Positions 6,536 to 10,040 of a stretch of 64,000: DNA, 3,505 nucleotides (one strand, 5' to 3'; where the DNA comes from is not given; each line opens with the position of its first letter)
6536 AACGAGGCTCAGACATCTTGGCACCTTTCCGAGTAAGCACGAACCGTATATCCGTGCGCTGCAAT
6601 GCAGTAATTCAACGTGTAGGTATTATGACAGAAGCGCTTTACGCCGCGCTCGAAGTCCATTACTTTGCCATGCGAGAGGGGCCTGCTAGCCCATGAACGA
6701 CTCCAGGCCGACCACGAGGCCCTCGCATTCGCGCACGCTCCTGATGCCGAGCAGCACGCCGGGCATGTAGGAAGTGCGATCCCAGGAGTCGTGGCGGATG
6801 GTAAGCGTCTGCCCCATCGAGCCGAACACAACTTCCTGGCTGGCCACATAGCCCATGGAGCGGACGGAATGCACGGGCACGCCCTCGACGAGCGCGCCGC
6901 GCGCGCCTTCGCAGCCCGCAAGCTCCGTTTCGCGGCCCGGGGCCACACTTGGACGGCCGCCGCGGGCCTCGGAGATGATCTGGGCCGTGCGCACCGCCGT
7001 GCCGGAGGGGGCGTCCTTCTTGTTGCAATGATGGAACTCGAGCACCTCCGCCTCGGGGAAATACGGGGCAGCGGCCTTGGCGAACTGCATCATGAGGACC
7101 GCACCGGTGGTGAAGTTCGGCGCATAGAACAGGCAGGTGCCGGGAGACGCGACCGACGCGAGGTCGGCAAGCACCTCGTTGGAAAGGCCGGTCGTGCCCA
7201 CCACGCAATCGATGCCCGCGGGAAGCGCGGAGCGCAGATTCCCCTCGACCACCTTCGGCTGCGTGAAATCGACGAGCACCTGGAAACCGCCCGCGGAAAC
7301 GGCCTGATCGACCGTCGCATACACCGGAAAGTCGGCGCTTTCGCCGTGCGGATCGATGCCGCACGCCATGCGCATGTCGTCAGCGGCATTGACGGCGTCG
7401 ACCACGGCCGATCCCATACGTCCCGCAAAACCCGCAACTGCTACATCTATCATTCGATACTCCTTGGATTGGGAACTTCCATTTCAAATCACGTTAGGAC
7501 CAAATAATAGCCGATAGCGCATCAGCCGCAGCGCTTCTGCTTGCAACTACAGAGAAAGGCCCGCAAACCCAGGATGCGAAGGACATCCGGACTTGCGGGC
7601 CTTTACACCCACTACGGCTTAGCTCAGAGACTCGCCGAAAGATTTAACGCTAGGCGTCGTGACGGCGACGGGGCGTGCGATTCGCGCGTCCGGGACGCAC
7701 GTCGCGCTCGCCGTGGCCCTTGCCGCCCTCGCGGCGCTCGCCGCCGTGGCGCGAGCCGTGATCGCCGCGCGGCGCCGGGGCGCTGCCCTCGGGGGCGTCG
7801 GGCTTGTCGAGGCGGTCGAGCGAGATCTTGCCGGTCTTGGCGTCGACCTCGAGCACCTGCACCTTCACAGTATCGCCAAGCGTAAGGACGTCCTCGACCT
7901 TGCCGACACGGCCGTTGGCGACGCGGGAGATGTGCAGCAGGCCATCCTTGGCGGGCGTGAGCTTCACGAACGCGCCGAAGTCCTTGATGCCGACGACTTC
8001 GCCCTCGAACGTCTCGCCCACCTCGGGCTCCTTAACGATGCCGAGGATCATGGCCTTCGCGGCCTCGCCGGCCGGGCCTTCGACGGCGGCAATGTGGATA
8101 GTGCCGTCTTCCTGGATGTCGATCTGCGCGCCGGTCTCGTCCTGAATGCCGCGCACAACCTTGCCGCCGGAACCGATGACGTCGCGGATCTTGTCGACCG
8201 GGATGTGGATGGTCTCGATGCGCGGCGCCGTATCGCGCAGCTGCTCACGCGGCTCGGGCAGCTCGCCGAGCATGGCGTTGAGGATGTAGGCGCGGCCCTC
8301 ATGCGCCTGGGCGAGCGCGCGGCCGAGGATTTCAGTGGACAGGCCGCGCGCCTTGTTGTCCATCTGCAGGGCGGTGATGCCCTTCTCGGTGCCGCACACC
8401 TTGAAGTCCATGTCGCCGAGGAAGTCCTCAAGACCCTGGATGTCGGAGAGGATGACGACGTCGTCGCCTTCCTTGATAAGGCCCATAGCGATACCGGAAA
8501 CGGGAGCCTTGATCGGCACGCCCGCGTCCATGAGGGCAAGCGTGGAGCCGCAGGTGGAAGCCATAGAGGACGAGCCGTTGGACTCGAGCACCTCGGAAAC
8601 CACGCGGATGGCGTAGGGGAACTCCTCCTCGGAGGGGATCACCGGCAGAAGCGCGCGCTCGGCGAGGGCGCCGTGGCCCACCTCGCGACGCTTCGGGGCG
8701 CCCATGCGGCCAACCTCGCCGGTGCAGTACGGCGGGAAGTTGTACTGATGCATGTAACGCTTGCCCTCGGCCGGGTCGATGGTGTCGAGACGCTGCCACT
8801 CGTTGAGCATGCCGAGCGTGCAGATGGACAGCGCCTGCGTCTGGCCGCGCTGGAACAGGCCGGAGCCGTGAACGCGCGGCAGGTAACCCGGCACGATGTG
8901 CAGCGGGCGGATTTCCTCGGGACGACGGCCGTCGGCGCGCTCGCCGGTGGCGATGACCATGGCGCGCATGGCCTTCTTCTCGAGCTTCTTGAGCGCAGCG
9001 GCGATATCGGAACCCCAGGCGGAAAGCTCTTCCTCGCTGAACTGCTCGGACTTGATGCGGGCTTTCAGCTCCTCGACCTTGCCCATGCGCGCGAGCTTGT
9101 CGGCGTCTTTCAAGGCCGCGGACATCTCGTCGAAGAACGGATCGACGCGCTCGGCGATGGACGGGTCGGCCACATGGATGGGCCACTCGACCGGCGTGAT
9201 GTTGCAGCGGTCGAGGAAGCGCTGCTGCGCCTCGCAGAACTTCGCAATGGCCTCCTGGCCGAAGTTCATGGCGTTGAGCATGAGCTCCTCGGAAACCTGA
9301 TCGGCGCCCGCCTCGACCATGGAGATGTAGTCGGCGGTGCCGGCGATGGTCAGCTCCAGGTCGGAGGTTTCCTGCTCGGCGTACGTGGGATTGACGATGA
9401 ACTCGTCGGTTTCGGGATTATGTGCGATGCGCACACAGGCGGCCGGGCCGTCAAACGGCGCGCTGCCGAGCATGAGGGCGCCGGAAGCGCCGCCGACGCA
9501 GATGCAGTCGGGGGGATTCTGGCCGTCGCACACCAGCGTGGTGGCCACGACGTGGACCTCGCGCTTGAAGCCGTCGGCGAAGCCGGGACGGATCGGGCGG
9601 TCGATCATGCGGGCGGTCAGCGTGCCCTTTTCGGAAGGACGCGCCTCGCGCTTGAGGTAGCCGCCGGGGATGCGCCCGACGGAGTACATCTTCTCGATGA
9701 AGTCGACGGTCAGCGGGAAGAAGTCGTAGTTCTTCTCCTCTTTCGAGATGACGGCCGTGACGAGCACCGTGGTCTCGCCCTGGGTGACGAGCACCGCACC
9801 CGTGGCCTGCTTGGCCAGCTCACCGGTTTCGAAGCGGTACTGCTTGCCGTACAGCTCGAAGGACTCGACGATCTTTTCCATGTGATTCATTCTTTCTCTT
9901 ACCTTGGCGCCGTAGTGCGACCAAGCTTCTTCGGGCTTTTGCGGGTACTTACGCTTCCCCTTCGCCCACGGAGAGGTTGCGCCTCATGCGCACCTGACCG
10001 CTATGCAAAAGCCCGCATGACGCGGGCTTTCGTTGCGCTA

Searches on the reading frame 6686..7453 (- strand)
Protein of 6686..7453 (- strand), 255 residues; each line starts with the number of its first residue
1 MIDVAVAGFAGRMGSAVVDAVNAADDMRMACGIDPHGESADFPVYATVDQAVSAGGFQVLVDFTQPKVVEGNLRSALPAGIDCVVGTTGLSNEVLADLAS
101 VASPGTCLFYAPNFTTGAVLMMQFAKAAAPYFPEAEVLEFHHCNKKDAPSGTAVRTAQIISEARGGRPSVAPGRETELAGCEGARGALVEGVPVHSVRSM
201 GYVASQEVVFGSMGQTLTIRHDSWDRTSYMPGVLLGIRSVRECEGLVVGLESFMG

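Call 89: search_protein_families(library=pfam, proteins=[window:6686-7453:-], max_evalue=1e-8)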
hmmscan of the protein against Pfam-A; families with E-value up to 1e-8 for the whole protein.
window:6686-7453:- (255 aa): 2 families
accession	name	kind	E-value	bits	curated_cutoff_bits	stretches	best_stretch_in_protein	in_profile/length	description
PF05173.19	DapB_C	-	1.2e-28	100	27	1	117-252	1-119/121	Dihydrodipicolinate reductase, C-terminus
PF01113.26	DapB_N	-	9.9e-24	84.2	25.6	1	2-114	1-124/124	Dihydrodipicolinate reductase, N-terminus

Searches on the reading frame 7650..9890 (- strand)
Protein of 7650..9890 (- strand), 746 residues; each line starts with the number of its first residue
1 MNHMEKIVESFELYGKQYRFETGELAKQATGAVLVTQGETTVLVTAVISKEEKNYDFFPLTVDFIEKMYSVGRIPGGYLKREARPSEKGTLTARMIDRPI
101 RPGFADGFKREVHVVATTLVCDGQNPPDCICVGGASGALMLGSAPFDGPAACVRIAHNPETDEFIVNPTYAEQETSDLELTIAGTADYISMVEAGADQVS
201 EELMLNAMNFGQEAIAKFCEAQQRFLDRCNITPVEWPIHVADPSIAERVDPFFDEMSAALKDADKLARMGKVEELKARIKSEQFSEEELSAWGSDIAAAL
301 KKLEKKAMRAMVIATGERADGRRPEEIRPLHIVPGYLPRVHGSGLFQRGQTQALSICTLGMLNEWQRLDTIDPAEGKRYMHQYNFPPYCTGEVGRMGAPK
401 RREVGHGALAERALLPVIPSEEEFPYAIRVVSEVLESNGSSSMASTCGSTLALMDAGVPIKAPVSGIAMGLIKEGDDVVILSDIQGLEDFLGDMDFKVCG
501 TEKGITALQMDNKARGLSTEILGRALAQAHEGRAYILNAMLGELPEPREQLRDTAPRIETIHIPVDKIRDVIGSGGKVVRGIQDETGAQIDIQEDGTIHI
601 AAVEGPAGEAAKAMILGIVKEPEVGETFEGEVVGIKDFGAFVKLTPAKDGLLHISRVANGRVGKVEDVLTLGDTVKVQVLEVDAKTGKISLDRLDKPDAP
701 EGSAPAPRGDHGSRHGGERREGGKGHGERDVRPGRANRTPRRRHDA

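Call 89: search_protein_families(library=pfam, proteins=[window:7650-9890:-], max_evalue=1e-8)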
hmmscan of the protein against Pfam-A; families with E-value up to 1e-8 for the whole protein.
window:7650-9890:- (746 aa): 5 families
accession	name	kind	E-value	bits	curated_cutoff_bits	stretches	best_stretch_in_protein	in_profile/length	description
PF01138.27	RNase_PH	-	3.6e-52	176.7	25.5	2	326-459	1-130/130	3' exoribonuclease family, domain 1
PF00575.29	S1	-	2.1e-17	63.7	22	1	621-692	1-72/74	S1 RNA binding domain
PF03725.20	RNase_PH_C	-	3.1e-17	62.7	20.8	1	149-214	2-67/67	3' exoribonuclease family, domain 2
PF00013.35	KH_1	-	2.2e-10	40.6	21.5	1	559-616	2-65/66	KH domain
PF03726.19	PNPase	-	2.4e-09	38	24.6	1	252-323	10-81/81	Polyribonucleotide nucleotidyltransferase, RNA binding domain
